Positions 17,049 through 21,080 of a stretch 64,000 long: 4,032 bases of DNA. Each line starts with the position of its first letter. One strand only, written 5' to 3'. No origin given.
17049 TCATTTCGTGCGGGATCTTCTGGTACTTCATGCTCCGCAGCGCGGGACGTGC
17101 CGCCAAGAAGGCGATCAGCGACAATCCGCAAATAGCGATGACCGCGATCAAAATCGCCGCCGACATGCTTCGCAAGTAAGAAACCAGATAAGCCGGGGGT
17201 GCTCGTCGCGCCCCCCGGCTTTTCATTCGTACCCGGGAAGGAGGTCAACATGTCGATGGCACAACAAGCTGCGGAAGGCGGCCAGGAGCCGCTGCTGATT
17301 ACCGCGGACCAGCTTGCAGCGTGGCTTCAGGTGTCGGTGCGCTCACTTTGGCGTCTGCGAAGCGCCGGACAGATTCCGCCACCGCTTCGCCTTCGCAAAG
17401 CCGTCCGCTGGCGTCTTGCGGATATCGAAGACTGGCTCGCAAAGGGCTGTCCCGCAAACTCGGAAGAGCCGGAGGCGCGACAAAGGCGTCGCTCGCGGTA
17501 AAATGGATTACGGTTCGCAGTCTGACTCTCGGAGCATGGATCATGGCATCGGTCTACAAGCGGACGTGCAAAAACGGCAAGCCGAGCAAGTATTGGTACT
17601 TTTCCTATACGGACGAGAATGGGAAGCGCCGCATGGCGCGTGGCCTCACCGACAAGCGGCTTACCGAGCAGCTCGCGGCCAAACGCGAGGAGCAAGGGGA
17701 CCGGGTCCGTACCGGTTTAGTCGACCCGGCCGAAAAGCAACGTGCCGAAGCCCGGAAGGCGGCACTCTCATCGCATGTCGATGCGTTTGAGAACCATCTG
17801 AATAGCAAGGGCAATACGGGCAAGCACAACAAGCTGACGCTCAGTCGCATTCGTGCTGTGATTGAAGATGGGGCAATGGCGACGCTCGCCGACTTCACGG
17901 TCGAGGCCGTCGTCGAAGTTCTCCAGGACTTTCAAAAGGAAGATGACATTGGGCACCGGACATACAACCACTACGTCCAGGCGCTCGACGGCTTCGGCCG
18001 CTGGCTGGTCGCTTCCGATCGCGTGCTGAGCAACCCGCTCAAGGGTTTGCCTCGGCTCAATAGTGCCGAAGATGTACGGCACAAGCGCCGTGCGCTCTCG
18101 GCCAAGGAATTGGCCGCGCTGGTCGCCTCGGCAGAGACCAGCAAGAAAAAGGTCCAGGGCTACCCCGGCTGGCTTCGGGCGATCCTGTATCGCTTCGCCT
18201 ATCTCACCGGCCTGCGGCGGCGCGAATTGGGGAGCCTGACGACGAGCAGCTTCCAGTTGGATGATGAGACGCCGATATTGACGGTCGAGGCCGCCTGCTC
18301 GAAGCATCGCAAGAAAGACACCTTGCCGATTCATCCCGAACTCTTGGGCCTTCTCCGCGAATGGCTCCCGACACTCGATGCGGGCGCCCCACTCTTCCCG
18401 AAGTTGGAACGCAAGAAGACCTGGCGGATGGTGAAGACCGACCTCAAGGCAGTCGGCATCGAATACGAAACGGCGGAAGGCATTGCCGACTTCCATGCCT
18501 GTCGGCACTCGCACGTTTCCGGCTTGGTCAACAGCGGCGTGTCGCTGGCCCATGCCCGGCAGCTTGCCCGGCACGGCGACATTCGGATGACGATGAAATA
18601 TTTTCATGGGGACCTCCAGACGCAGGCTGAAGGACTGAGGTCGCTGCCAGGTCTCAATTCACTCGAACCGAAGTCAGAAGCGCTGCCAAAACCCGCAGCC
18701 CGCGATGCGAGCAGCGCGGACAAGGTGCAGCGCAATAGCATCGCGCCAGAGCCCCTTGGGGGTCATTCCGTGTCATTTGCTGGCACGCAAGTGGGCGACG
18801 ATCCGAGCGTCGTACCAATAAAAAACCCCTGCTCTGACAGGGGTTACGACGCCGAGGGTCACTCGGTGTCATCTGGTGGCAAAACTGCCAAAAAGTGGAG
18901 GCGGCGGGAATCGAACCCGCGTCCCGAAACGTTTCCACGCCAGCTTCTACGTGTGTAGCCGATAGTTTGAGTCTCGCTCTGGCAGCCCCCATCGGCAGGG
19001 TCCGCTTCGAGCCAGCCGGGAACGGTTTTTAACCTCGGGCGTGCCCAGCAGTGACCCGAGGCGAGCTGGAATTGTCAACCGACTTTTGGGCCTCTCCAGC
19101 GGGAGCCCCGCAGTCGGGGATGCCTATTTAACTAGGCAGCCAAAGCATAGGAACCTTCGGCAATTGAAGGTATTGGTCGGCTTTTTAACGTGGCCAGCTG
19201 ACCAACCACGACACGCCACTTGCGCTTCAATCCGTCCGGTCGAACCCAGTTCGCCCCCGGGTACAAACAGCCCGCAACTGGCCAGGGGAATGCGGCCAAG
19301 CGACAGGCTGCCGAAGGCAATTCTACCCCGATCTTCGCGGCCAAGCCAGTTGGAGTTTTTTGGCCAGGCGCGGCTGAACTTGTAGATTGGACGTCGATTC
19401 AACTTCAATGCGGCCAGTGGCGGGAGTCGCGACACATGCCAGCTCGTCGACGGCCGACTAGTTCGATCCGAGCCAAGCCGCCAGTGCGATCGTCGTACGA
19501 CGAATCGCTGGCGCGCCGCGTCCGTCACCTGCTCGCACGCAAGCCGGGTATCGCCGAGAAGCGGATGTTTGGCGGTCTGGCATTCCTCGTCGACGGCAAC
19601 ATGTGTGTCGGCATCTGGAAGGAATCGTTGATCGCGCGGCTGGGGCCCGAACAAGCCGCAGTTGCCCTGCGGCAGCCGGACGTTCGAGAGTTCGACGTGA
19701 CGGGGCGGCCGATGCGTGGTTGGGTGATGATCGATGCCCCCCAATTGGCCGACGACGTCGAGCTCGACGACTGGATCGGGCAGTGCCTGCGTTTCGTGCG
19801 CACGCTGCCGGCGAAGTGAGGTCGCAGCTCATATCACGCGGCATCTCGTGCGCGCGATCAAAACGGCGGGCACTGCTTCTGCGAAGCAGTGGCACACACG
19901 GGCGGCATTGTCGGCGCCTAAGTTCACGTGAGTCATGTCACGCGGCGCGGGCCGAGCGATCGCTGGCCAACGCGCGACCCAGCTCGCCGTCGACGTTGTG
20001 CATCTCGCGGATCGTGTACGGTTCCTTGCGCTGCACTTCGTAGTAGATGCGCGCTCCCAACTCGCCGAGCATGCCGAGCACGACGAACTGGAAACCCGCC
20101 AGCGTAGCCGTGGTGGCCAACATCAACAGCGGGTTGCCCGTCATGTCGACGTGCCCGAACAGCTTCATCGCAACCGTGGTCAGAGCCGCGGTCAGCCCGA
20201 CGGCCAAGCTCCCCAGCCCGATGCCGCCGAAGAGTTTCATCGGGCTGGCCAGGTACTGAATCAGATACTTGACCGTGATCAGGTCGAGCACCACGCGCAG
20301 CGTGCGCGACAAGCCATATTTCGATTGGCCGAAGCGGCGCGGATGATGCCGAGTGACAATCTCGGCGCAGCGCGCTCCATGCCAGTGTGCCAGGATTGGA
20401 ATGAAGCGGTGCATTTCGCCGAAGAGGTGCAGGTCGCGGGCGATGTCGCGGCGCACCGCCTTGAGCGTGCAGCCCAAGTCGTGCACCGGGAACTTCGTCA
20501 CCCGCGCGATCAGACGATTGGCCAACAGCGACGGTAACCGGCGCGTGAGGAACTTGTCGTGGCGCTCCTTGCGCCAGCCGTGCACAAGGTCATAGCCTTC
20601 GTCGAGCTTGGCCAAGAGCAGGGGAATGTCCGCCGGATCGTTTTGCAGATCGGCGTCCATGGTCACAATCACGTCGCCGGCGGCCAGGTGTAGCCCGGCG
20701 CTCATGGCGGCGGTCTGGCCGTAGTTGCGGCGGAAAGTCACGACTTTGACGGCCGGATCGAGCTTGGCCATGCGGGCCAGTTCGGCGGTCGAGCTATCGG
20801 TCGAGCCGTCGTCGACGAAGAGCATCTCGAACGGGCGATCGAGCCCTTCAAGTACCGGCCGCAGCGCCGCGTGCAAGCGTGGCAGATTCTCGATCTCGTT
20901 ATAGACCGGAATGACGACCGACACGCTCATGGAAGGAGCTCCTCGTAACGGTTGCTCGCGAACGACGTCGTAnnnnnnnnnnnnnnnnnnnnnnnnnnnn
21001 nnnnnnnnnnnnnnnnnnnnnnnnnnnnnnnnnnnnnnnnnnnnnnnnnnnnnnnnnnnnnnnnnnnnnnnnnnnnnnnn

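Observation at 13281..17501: Island block with a lone TraD/VirD4-like ATPase, ParB and tiny membrane proteins but no recognisable relaxase or T4SS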

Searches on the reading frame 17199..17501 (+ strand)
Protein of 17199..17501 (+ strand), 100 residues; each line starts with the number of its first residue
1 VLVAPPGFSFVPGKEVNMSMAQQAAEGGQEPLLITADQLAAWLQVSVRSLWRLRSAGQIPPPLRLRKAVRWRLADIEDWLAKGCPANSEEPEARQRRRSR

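Call 4: search_protein_families(library=pfam, proteins=[window:17199-17501:+], max_evalue=0.1)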
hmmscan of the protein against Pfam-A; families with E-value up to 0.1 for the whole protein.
window:17199-17501:+ (100 aa): 1 family
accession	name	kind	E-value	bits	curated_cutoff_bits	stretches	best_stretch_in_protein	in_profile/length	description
PF12728.13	HTH_17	-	6e-09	36.5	27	1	33-82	1-49/51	Helix-turn-helix domain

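Call 13: search_protein_families(library=padloc, proteins=[window:17199-17501:+], max_evalue=0.1)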
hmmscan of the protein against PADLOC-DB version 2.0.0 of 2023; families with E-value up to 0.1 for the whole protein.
window:17199-17501:+ (100 aa): 2 families
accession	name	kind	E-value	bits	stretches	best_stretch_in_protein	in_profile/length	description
PDLC04388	PDC-M06B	-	0.0069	14.3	1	30-82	78-132/174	-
PDLC04133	mad1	-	0.027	12.7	1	33-82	5-53/60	mads_1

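Call 14: search_protein_families(library=ncbifam, proteins=[window:17199-17501:+], max_evalue=0.1)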
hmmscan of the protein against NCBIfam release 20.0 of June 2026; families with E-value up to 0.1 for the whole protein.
window:17199-17501:+ (100 aa): 1 family
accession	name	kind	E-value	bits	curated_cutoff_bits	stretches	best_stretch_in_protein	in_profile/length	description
NF047737.1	antiphage_MADS1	equivalog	0.0031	17.7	80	1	34-80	4-49/49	methylation-associated defense system helix-turn-helix domain-containing protein MAD1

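Call 15: search_protein_families(library=phrogs, proteins=[window:17199-17501:+], max_evalue=0.1)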
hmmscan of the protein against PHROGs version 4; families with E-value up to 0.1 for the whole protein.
window:17199-17501:+ (100 aa): 6 families
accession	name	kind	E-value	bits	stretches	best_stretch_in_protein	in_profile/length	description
phrog_66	-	integration and excision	2.3e-12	48.3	1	20-96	80-157/412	excisionase and transcriptional regulator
phrog_597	-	DNA, RNA and nucleotide metabolism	4.4e-05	24.5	1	17-98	96-179/200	DNA binding protein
phrog_2790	-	integration and excision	5.1e-05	24.2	1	33-94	28-89/100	excisionase and transcriptional regulator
phrog_6355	-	unknown function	0.0001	23.3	1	30-97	15-87/90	-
phrog_57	-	head and packaging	0.072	13.9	1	29-82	8-61/199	terminase small subunit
phrog_668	-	DNA, RNA and nucleotide metabolism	0.086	13.5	1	28-82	58-112/181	HTH DNA binding protein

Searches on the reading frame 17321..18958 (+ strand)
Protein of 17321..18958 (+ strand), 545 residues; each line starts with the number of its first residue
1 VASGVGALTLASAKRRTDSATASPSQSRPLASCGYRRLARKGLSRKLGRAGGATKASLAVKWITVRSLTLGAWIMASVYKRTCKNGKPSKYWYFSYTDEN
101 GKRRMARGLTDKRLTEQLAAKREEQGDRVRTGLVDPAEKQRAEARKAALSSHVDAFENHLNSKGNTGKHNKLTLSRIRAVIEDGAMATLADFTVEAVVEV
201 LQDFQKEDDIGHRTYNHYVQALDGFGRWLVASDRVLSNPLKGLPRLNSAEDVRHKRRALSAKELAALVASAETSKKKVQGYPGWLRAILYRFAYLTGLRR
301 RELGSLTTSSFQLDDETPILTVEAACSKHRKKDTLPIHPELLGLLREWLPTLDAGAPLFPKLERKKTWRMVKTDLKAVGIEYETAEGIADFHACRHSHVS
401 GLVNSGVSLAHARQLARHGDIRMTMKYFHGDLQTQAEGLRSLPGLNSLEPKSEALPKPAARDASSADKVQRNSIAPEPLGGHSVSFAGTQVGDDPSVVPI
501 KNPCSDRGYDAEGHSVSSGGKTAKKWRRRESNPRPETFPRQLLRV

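Call 4: search_protein_families(library=pfam, proteins=[window:17321-18958:+], max_evalue=0.1)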
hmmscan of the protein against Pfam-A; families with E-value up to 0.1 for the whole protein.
window:17321-18958:+ (545 aa): 1 family
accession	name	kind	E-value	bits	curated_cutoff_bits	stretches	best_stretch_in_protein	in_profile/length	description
PF00589.27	Phage_integrase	-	4.6e-17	62.8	27.1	1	259-430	3-168/172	Phage integrase family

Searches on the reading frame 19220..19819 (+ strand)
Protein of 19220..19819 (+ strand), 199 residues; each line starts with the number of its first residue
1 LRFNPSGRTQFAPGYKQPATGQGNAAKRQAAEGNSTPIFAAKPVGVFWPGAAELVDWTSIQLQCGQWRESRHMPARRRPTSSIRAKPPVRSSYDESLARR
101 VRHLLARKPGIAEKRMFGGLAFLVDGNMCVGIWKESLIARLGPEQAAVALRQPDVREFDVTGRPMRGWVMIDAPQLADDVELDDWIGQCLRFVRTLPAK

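Call 68: search_protein_families(library=pfam, proteins=[window:19220-19819:+], max_evalue=0.001)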
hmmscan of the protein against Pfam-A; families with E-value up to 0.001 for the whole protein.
window:19220-19819:+ (199 aa): 1 family
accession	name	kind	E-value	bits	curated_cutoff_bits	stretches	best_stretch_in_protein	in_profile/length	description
PF04993.18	TfoX_N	-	1.4e-13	51.2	30.1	1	104-192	2-90/91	TfoX N-terminal domain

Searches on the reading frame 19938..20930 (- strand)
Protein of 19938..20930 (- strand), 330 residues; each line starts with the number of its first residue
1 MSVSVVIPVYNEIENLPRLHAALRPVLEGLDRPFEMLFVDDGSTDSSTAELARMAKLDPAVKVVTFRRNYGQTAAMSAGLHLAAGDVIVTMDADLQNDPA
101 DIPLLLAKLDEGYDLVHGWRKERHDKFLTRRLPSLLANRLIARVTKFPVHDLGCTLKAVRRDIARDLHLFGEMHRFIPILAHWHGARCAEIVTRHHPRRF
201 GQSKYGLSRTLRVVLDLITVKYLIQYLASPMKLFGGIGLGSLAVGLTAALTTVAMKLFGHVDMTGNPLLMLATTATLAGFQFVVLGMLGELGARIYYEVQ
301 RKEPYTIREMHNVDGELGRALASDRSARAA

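Call 66: find_related_loci(query=window:19938-20930:-, collection=metagenome_contigs, flank=10000)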
Query window:19938-20930:- (330 aa) in metagenome_contigs; peptide patterns used: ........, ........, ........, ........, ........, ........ (x = any residue, [..] = any of these).
600 stretches matched a pattern (row limit reached: there are more); 588 encode a relative of the query (tblastn E <= 1e-3); the best 80 are kept; 80 distinct loci.
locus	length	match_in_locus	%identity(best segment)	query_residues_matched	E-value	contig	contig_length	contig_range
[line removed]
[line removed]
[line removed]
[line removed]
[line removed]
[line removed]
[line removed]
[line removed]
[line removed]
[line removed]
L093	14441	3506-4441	49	1-312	2e-107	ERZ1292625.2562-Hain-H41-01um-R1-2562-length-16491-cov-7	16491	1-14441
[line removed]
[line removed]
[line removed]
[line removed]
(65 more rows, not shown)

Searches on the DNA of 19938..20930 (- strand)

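Call 67: search_rna_families(sources=[L083, L089, L091, L096, L123, L130, L138], threshold=gathering)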
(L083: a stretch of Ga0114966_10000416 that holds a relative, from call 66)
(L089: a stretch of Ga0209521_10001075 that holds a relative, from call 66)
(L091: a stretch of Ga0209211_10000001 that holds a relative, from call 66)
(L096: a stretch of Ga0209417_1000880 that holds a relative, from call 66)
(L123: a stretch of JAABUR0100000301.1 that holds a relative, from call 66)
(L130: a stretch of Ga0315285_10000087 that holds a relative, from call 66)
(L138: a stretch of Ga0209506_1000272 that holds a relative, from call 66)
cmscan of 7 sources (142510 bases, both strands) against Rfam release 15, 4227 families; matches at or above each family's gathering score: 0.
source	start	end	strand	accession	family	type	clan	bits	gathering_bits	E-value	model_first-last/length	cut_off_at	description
